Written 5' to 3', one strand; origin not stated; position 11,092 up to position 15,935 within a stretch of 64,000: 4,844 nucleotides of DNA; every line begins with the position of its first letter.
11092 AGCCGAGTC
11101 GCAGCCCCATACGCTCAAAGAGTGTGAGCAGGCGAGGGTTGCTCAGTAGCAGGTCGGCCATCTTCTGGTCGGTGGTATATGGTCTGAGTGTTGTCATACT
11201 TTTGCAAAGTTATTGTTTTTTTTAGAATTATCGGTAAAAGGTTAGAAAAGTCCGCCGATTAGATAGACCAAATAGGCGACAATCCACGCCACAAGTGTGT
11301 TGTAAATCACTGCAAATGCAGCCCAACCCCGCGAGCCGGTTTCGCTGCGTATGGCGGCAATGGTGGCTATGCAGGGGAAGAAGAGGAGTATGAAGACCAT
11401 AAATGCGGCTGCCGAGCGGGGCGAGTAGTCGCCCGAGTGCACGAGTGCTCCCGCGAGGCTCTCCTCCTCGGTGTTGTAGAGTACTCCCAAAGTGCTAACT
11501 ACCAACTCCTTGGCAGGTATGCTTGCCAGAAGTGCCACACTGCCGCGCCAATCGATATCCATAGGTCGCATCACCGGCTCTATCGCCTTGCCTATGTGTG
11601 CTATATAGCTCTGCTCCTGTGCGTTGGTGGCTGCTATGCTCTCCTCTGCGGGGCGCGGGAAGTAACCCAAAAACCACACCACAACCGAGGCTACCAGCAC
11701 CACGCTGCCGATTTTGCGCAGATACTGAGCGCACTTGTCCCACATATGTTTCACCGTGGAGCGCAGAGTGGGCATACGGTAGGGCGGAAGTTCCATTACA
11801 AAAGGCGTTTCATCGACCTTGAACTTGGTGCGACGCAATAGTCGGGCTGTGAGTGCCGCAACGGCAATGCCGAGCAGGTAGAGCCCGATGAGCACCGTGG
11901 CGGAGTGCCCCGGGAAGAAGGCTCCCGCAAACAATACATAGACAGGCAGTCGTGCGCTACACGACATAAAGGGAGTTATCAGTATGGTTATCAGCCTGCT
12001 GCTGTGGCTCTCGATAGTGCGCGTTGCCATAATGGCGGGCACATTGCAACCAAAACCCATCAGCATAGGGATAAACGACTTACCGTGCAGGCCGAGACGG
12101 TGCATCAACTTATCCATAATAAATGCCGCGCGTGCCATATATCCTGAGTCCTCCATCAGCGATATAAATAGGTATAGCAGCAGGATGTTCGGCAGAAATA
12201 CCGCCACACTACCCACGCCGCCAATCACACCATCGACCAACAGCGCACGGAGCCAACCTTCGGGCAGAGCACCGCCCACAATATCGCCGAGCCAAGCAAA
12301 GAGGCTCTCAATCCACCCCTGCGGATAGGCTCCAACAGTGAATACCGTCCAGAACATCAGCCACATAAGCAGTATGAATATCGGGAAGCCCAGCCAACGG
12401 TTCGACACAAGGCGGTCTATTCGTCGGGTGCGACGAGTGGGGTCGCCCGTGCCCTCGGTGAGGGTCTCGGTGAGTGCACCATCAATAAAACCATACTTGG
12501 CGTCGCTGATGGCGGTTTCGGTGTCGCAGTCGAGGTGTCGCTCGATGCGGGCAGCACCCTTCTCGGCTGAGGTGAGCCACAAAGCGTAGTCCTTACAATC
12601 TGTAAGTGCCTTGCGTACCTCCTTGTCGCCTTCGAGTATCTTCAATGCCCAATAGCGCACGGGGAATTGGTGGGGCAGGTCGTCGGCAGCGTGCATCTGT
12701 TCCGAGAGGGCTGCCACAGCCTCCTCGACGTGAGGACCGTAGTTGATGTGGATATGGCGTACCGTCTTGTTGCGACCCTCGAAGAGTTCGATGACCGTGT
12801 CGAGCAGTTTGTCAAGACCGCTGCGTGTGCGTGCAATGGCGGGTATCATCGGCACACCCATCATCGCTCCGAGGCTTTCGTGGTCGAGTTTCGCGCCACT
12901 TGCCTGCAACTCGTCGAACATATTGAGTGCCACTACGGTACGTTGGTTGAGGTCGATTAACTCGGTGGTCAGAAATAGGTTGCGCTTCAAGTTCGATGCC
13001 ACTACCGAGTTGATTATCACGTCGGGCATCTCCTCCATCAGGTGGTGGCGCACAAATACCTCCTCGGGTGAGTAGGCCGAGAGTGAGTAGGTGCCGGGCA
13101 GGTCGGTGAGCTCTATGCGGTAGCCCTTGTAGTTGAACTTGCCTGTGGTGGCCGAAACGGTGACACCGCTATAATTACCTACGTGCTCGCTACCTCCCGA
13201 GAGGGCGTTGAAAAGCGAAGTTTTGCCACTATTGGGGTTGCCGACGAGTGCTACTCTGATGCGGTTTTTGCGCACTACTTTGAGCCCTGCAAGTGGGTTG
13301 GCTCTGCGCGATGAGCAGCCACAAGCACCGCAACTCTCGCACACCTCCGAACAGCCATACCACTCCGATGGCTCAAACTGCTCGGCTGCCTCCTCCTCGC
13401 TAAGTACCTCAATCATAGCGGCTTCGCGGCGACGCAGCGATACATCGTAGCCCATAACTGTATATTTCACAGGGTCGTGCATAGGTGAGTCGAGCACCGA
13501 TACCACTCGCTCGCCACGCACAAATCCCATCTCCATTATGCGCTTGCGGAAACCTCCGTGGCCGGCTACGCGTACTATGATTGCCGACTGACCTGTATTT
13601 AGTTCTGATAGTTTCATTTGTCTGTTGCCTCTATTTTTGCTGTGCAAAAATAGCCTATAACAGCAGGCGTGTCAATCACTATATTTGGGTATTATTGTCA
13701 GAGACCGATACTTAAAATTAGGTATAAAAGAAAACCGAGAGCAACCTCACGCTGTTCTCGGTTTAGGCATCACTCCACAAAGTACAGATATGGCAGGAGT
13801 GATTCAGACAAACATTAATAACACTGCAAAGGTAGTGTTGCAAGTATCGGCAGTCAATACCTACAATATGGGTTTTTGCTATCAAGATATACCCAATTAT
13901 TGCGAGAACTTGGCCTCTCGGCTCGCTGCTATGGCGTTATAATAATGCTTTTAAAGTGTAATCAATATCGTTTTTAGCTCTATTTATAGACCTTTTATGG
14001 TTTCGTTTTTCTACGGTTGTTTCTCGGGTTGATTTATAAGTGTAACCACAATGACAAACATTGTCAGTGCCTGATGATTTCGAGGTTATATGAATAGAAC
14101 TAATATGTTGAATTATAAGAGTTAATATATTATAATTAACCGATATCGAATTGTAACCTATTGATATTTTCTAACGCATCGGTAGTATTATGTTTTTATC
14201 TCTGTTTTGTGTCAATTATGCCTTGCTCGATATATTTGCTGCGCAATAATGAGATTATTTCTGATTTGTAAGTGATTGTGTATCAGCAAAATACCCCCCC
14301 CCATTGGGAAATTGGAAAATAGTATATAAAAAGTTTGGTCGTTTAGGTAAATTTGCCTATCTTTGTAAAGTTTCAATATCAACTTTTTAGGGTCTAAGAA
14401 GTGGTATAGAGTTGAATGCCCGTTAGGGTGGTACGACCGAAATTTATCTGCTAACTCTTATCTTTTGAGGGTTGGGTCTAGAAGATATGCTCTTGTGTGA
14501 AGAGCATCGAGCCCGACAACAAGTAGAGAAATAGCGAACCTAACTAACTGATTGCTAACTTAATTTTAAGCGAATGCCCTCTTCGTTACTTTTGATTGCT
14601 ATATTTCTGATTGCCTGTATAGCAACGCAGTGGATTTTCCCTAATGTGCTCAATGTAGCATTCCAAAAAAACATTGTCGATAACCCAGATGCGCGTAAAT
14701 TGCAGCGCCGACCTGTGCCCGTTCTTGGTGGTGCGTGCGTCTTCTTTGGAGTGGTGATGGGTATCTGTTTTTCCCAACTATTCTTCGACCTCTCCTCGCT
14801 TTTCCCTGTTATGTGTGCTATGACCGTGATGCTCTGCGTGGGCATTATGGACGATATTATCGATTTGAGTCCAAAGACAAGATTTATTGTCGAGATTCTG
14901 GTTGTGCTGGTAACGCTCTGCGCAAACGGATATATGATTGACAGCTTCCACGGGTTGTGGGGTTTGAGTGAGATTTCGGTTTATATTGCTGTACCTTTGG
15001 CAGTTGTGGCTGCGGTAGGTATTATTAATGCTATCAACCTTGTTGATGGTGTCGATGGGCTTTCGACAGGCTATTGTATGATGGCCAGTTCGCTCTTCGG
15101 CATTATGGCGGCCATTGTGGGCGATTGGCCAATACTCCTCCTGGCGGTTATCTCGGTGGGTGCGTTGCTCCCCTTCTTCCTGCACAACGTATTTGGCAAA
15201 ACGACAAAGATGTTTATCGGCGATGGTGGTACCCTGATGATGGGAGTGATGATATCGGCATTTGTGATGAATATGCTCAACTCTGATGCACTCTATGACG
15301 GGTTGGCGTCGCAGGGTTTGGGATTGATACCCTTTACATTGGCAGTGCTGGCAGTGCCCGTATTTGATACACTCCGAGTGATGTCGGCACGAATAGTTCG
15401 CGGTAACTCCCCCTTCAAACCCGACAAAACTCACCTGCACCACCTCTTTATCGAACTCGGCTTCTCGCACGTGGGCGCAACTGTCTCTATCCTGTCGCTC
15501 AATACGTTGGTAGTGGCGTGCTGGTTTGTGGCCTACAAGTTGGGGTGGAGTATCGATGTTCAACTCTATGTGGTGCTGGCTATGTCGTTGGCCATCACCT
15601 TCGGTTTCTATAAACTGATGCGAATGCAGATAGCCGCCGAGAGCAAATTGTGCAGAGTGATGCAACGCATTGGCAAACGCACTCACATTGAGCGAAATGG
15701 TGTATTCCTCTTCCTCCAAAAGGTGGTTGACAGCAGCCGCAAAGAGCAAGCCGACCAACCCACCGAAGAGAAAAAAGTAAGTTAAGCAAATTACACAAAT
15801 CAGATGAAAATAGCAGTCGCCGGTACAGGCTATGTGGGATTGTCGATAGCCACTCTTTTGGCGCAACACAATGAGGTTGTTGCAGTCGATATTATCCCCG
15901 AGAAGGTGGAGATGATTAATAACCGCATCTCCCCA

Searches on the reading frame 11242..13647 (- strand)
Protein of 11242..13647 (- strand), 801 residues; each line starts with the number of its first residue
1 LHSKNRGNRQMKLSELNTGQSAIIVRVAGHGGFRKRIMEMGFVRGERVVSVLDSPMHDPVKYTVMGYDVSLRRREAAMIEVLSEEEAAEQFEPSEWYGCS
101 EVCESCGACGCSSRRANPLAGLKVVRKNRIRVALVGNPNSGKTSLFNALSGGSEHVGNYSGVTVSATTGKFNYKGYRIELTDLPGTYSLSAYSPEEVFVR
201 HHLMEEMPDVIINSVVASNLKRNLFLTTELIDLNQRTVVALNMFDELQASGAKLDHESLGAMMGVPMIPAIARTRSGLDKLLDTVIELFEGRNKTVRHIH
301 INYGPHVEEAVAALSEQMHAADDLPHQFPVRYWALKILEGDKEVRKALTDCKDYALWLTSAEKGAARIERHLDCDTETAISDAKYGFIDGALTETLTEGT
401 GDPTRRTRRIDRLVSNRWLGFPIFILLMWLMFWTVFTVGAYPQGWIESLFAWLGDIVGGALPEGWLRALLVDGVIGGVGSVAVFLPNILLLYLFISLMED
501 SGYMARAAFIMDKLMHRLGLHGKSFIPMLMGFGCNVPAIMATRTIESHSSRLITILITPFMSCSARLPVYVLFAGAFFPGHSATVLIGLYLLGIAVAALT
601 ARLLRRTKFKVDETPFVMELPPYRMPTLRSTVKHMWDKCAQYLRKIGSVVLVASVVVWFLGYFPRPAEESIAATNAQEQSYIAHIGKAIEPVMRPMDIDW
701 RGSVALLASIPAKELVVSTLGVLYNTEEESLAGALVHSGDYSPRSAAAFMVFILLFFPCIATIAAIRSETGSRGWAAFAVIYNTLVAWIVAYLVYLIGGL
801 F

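Call 32: search_protein_families(library=pfam, proteins=[window:11242-13647:-], max_evalue=0.00001)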
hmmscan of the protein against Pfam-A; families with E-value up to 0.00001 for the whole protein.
window:11242-13647:- (801 aa): 6 families
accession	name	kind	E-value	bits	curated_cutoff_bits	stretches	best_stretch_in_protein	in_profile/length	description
PF02421.24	FeoB_N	-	1.9e-55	187.1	27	1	131-284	2-155/156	Ferrous iron transport protein B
PF07670.19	Gate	-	1.6e-49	167.1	29.6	2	483-577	3-104/104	Nucleoside recognition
PF07664.17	FeoB_C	-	4.7e-22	77.9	26.6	1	586-638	1-54/54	Ferrous iron transport protein B C terminus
PF04023.20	FeoA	-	7.2e-18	64.9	23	1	11-81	1-72/74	FeoA domain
PF01926.29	MMR_HSR1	-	1.9e-17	63.8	21.9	1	131-242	1-112/113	50S ribosome-binding GTPase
PF17910.6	FeoB_Cyto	-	5.4e-17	62.4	23.4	1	303-397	1-90/90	FeoB cytosolic helical domain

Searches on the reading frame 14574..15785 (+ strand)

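Call 32: search_protein_families(library=pfam, proteins=[window:14574-15785:+], max_evalue=0.00001)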
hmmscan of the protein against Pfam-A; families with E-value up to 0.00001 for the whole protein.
window:14574-15785:+ (403 aa): 1 family
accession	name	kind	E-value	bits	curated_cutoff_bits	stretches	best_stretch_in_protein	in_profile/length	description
PF00953.26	Glycos_transf_4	-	2.1e-28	99.8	27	1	78-233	3-158/160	Glycosyl transferase family 4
